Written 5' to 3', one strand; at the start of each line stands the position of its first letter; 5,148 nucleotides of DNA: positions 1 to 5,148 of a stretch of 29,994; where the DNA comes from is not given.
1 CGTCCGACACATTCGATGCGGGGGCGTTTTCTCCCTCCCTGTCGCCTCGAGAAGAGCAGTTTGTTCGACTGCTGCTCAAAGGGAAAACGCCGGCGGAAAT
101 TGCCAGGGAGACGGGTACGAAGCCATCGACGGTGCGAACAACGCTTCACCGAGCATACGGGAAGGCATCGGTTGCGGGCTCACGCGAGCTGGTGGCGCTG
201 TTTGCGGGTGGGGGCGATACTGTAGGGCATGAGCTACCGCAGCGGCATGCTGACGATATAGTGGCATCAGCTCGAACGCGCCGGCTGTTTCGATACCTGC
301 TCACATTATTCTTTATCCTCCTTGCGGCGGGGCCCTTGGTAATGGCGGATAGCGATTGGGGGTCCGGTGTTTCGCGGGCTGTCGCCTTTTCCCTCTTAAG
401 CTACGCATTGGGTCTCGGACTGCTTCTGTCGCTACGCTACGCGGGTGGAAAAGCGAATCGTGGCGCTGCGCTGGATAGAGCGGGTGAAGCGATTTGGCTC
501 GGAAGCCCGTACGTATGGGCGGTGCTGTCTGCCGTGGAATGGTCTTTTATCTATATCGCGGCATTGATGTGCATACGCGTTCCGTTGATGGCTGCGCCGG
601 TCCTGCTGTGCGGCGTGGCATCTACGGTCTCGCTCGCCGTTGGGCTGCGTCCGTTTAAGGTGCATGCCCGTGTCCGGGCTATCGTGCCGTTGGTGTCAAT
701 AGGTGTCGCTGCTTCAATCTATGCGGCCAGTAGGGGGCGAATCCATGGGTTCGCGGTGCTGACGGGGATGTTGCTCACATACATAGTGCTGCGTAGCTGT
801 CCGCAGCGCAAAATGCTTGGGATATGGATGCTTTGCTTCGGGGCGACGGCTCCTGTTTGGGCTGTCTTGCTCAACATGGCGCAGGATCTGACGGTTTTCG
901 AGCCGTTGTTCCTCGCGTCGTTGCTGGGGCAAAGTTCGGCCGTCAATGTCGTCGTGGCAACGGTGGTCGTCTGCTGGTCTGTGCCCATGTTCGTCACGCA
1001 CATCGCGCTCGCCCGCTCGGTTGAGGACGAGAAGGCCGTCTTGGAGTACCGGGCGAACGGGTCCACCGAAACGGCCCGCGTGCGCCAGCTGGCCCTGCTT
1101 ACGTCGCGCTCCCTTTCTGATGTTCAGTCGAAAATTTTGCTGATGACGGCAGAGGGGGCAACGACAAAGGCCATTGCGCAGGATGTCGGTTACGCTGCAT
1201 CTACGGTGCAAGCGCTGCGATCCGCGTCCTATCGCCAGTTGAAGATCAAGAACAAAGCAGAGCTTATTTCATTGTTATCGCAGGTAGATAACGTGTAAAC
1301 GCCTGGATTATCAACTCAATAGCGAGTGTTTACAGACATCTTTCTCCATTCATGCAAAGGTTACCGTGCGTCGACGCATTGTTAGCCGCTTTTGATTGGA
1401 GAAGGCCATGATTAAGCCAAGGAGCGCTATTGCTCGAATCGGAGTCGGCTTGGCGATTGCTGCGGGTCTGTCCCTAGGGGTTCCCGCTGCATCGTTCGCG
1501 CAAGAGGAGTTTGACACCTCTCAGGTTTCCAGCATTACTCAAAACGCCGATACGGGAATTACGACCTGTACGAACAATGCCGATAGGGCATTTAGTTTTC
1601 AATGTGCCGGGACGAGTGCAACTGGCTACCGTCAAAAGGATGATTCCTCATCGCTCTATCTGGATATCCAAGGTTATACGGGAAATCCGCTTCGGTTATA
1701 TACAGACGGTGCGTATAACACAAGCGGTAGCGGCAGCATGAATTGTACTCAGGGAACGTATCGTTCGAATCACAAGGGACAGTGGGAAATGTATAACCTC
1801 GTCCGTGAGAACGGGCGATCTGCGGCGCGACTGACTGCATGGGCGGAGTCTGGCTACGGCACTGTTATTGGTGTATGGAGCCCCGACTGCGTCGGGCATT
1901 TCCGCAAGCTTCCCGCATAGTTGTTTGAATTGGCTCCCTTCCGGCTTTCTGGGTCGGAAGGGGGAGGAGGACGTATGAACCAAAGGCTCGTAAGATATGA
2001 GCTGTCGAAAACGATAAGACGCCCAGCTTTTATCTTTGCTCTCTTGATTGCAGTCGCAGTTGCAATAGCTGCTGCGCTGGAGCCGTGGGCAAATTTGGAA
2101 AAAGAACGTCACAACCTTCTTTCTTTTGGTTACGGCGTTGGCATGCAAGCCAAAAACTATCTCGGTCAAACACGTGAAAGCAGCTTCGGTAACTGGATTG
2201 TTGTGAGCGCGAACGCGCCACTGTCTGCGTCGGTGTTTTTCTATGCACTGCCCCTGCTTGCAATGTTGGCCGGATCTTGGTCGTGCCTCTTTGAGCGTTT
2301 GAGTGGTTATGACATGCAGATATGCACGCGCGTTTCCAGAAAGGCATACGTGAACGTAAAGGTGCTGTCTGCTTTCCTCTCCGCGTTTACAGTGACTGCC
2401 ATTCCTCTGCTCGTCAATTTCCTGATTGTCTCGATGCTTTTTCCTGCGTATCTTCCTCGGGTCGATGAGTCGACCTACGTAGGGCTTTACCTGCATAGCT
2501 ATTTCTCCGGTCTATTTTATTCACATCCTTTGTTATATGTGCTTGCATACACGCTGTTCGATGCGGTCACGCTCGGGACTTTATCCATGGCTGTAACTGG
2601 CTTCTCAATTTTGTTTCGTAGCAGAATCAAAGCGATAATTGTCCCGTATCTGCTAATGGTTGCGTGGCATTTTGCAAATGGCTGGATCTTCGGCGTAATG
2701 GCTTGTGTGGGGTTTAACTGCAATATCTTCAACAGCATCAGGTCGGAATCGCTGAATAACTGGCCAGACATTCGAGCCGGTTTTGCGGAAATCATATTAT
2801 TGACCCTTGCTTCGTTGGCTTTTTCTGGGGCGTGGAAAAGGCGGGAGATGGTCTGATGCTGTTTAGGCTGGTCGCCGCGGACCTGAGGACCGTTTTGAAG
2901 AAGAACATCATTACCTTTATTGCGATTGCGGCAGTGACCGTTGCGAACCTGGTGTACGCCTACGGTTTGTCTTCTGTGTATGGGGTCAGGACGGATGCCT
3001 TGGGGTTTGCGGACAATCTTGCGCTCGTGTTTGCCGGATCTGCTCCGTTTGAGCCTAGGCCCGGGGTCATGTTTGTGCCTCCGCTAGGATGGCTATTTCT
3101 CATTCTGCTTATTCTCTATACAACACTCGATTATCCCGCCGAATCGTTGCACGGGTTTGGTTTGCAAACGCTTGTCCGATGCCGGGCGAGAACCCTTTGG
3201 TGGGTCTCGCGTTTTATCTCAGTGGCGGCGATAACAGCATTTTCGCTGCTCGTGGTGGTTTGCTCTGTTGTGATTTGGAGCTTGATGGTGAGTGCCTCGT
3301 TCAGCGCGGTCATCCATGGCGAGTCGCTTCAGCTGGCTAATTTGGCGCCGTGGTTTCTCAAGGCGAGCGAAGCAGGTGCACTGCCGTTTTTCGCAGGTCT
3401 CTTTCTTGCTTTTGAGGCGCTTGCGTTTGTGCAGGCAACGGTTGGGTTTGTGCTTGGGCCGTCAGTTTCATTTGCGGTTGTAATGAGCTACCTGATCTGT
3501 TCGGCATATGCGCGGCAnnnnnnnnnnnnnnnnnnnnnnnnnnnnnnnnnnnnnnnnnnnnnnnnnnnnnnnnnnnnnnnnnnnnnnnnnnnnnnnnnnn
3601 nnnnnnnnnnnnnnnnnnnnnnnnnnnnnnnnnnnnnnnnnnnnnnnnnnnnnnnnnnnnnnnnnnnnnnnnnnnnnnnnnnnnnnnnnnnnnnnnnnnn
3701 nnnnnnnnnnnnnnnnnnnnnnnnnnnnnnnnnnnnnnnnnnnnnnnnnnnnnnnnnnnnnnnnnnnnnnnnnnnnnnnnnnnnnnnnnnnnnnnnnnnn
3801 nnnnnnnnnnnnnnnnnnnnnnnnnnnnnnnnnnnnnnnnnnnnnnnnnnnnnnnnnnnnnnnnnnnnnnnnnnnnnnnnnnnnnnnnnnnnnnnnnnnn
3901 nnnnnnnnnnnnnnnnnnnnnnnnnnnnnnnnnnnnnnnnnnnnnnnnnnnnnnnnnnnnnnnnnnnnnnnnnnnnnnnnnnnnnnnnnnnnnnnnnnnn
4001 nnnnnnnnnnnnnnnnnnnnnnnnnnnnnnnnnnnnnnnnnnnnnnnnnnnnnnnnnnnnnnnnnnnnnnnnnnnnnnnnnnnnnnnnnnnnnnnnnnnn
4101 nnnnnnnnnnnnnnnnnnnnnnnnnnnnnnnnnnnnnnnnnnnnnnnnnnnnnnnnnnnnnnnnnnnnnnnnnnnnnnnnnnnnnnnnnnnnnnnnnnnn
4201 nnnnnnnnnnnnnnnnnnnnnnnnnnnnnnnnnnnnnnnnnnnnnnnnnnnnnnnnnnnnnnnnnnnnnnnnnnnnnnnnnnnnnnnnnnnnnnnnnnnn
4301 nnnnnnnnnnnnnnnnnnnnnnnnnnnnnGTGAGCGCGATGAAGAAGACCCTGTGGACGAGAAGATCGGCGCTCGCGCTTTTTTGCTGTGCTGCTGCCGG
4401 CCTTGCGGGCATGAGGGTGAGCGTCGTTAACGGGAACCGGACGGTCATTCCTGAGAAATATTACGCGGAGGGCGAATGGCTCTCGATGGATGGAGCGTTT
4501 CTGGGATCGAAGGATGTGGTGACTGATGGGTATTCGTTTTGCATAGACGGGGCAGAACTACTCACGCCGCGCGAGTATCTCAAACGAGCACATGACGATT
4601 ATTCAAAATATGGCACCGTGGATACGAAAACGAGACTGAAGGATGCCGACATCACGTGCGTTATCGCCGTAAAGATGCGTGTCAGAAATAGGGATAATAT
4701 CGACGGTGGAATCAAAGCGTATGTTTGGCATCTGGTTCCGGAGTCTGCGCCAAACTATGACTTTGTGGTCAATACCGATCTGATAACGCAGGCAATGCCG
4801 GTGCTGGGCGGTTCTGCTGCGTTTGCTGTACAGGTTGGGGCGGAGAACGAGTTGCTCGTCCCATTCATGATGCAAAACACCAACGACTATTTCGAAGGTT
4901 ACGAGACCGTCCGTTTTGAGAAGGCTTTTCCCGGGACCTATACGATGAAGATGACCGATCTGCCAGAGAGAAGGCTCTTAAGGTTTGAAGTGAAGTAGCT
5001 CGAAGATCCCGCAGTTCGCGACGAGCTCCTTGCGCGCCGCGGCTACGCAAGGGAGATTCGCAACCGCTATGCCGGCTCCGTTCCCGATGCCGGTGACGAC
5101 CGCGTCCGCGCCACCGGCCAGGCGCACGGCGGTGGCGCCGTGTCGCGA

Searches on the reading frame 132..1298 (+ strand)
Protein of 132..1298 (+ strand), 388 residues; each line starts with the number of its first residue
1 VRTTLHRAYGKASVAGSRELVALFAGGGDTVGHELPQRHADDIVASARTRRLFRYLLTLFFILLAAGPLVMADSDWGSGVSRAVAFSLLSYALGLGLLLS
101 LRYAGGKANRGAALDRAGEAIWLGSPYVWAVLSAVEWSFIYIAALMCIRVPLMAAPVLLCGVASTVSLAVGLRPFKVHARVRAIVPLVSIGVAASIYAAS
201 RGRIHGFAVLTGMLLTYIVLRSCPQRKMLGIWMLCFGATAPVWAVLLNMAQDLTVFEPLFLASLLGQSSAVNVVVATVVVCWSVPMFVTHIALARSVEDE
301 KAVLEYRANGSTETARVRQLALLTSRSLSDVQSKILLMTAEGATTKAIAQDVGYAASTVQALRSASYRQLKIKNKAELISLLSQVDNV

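Call 14: search_protein_families(library=pfam, proteins=[window:132-1298:+], max_evalue=0.001)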
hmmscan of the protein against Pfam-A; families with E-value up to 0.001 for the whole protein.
window:132-1298:+ (388 aa): 1 family
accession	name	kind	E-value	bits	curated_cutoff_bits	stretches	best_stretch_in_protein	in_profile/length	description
PF00196.25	GerE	-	5.5e-09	36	23.5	1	327-381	2-56/57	Bacterial regulatory proteins, luxR family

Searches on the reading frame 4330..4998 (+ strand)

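Call 14: search_protein_families(library=pfam, proteins=[window:4330-4998:+], max_evalue=0.001)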
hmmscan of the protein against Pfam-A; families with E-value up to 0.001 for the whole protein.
window:4330-4998:+ (222 aa): 1 family
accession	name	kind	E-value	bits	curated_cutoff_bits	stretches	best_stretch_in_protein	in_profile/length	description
PF16431.10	DUF5028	-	0.0001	23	29.9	1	49-184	8-139/166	Domain of unknown function (DUF5028)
